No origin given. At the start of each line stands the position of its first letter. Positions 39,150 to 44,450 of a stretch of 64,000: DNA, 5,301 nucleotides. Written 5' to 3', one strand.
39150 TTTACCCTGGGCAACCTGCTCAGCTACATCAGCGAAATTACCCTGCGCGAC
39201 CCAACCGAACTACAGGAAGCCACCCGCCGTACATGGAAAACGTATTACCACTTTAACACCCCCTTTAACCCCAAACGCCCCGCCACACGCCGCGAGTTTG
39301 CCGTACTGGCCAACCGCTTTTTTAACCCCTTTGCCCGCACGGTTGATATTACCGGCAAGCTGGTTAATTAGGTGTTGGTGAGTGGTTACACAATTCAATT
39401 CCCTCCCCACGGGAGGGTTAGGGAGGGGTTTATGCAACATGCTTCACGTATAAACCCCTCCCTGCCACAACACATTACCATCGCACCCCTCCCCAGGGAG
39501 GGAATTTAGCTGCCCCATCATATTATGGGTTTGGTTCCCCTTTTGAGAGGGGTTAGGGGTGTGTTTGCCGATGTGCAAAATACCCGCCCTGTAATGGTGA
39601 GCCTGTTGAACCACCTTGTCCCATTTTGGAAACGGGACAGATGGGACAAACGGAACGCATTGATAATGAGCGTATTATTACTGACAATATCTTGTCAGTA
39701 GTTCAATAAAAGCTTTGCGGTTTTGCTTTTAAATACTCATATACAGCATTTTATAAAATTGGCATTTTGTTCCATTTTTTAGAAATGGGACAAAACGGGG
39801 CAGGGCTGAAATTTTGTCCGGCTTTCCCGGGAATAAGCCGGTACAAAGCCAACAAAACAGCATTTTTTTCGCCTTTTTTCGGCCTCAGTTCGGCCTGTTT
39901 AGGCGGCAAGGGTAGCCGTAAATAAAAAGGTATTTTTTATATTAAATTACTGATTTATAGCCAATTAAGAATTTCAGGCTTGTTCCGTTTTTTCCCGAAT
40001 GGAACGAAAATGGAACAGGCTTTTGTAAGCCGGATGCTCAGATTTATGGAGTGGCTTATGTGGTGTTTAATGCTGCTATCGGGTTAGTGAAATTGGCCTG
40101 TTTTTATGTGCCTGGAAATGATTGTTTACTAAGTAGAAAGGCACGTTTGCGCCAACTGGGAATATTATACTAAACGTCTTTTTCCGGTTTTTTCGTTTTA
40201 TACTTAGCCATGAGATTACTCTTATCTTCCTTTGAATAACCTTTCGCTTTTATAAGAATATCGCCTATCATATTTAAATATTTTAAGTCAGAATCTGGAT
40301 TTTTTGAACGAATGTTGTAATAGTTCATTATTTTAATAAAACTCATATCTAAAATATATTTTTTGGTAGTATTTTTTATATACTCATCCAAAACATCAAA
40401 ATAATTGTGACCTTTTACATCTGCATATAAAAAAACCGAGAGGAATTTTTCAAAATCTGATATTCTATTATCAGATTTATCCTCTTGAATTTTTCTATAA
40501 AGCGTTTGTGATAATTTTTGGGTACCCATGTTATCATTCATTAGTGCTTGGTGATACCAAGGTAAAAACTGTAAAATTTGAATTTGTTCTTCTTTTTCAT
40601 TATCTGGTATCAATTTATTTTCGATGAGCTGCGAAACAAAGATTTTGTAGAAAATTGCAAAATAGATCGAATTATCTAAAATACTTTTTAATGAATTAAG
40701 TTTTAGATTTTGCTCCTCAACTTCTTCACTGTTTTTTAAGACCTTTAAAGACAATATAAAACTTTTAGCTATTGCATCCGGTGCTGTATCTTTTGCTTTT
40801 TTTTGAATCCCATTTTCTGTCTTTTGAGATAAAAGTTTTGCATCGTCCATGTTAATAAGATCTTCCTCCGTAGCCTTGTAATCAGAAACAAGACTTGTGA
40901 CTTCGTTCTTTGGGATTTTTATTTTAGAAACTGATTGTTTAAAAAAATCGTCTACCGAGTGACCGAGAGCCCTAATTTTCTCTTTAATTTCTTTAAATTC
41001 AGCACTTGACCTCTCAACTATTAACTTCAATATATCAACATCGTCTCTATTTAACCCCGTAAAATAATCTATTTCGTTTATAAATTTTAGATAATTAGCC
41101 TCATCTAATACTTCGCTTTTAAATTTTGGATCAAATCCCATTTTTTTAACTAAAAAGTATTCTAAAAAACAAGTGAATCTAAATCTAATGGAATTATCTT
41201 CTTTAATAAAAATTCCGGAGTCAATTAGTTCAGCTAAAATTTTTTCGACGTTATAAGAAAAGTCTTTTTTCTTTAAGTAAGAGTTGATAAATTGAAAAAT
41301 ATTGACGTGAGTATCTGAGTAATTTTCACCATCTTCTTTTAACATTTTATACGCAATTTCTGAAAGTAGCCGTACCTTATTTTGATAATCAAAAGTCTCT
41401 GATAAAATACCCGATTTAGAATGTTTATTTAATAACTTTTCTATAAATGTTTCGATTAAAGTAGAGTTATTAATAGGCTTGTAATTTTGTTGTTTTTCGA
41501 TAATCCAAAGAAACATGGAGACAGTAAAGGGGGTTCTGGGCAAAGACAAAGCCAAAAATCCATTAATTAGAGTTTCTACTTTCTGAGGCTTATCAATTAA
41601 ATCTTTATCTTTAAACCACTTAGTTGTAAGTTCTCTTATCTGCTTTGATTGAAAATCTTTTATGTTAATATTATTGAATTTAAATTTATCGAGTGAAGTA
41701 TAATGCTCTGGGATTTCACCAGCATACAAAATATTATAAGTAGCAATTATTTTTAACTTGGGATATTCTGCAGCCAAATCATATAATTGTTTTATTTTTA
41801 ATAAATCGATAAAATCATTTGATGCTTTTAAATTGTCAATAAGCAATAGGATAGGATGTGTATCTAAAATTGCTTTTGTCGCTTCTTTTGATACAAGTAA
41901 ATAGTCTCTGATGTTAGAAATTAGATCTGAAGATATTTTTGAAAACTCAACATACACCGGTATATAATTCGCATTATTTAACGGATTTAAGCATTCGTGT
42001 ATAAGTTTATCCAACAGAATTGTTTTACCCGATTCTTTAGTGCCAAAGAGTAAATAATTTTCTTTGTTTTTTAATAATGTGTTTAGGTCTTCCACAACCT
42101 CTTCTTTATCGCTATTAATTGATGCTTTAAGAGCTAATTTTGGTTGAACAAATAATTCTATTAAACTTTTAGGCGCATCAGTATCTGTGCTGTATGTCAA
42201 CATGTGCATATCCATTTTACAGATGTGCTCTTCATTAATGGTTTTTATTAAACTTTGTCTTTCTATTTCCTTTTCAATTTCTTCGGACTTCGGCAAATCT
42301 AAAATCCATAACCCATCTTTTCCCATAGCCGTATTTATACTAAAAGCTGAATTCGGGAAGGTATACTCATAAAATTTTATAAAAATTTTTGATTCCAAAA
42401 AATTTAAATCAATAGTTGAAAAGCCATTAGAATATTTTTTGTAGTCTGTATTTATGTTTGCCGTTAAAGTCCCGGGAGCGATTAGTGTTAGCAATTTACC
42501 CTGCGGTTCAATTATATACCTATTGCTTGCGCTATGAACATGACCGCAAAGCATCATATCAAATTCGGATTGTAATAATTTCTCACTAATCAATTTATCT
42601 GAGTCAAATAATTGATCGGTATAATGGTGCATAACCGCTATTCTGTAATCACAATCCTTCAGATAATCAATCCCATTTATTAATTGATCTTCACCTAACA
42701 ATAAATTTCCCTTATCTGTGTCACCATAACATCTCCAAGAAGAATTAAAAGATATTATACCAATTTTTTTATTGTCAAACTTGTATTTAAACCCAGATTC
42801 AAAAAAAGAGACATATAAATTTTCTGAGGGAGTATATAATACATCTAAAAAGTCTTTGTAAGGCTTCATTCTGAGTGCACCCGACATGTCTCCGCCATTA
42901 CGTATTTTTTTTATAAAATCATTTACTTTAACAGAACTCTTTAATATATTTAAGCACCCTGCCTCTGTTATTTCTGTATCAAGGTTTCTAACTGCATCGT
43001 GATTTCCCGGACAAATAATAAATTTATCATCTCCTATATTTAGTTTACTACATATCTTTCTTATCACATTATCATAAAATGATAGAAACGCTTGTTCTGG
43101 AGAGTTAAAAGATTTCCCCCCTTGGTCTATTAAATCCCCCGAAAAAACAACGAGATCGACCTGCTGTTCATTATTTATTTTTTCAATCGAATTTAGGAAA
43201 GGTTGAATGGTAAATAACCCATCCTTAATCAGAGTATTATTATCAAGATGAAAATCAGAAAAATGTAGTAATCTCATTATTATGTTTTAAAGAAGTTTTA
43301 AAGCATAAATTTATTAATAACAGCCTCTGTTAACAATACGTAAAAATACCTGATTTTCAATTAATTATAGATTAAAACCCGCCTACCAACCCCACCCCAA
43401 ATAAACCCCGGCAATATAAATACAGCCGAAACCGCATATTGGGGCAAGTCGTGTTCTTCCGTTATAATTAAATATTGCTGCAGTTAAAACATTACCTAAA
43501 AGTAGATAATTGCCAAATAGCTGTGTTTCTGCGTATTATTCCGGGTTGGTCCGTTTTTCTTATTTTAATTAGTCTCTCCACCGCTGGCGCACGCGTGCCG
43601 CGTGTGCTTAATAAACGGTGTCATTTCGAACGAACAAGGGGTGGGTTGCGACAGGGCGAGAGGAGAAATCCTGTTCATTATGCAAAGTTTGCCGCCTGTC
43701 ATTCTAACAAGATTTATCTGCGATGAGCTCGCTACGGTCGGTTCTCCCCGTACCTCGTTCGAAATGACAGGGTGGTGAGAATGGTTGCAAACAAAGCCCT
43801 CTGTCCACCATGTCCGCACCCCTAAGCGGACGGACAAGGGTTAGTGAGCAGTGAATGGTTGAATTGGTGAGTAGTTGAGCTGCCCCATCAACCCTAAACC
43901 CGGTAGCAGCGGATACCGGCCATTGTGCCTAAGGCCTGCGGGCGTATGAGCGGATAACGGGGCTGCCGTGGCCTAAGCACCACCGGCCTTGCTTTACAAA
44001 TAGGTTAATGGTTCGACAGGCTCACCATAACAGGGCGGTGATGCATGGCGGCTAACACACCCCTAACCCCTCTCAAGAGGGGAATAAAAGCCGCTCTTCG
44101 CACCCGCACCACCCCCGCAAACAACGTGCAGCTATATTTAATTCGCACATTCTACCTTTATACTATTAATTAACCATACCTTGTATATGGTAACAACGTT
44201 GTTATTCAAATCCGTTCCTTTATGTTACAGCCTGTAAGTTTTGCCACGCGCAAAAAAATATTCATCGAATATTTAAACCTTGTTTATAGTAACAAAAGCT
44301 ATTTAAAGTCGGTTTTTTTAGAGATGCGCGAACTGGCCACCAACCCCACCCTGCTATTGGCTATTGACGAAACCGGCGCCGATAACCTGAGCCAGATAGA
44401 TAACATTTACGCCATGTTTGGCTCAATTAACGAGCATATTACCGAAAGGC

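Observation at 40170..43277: AT-rich single gene encoding a metallophosphoesterase-STAND/NACHT-like NTPase-helical domain fusion: candidate NLR-type antiphage/conflict system with an unusual effector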

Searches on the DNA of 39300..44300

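Call 53: search_rna_families(source=window, start=39300, end=44300, threshold=evalue, max_evalue=1)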
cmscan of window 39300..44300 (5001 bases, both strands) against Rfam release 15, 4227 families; matches with E-value up to 1: 1.
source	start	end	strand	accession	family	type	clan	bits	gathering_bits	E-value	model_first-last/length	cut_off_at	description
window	39403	39467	-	RF01716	PhotoRC-I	Cis-reg;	-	16.4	45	0.96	1-44/44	no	PhotoRC-I RNA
